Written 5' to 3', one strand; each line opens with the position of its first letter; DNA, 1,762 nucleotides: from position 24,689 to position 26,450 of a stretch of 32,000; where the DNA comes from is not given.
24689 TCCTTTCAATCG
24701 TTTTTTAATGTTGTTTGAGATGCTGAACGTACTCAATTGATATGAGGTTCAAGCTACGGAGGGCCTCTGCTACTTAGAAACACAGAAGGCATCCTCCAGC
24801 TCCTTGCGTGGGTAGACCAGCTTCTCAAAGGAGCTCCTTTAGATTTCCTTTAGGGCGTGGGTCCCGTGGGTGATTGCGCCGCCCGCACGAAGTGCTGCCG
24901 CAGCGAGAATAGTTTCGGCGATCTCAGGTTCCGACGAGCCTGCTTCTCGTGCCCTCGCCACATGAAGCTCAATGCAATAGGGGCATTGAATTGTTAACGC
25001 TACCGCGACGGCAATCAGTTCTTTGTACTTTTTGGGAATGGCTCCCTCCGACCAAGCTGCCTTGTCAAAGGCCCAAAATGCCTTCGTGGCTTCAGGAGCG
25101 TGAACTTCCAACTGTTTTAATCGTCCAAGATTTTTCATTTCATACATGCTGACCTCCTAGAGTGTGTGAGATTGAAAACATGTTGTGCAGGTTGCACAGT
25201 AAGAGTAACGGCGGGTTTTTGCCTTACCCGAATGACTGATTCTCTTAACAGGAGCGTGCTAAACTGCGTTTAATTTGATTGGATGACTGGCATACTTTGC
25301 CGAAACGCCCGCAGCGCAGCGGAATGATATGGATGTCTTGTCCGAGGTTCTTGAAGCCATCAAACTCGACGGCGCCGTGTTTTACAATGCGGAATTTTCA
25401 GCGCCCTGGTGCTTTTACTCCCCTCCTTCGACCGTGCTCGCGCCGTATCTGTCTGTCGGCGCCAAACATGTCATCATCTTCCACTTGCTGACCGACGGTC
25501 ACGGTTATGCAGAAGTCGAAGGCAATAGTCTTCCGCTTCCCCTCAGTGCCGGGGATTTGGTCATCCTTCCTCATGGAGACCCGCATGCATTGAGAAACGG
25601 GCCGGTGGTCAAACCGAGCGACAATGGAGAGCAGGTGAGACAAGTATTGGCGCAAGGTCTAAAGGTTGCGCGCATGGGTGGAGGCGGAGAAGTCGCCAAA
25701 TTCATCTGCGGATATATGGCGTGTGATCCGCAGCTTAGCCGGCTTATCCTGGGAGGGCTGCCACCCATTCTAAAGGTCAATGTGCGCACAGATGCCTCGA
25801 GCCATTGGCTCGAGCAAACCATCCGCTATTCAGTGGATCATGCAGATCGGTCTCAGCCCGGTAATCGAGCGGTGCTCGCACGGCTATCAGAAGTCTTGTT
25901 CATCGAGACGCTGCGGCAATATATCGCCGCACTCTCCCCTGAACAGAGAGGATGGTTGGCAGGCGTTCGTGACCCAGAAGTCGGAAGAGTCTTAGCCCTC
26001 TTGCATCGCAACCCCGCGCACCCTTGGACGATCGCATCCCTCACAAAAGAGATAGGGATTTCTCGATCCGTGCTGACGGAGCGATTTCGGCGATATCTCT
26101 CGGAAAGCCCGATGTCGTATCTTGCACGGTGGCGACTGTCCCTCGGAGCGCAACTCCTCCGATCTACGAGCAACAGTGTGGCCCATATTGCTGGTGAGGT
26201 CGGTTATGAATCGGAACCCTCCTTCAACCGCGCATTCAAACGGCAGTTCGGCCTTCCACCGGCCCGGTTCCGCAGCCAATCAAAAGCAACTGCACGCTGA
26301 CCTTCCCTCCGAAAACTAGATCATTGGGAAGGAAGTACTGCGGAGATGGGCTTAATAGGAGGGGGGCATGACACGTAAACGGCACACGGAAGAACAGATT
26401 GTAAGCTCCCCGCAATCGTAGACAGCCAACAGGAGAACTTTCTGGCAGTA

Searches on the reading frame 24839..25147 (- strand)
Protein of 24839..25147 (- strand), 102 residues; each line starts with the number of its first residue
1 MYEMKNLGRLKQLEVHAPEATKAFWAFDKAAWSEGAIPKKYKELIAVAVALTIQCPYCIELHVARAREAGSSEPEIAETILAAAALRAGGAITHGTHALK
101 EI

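Call 33: search_protein_families(library=pfam, proteins=[window:24839-25147:-], max_evalue=0.01)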
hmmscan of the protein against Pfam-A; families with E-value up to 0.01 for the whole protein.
window:24839-25147:- (102 aa): 1 family
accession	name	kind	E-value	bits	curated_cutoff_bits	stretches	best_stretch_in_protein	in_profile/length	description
PF02627.25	CMD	-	1.4e-21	76.7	23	1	18-101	1-84/84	Carboxymuconolactone decarboxylase family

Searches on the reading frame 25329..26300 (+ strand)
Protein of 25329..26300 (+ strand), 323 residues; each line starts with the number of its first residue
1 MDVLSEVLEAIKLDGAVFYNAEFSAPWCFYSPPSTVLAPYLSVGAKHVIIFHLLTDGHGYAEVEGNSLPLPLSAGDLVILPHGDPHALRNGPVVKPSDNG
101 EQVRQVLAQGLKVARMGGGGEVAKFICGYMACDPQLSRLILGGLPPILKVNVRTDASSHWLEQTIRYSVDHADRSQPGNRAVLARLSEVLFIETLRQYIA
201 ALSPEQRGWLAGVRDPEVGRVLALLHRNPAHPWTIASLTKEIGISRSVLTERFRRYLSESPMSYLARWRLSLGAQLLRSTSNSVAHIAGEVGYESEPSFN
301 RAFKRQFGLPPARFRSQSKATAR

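Call 33: search_protein_families(library=pfam, proteins=[window:25329-26300:+], max_evalue=0.01)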
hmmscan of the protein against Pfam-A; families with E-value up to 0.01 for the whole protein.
window:25329-26300:+ (323 aa): 4 families
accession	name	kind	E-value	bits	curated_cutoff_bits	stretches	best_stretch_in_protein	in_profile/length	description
PF12852.13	Cupin_6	-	5.2e-42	144.1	26.7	1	2-200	1-183/183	Cupin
PF12833.13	HTH_18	-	4.3e-21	75.4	33.6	1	238-316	1-79/80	Helix-turn-helix domain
PF00165.29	HTH_AraC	-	2.4e-15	56.7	26.6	2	225-265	1-41/42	Bacterial regulatory helix-turn-helix proteins, AraC family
PF07883.17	Cupin_2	-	0.0012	18.9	27.2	1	53-90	23-58/70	Cupin domain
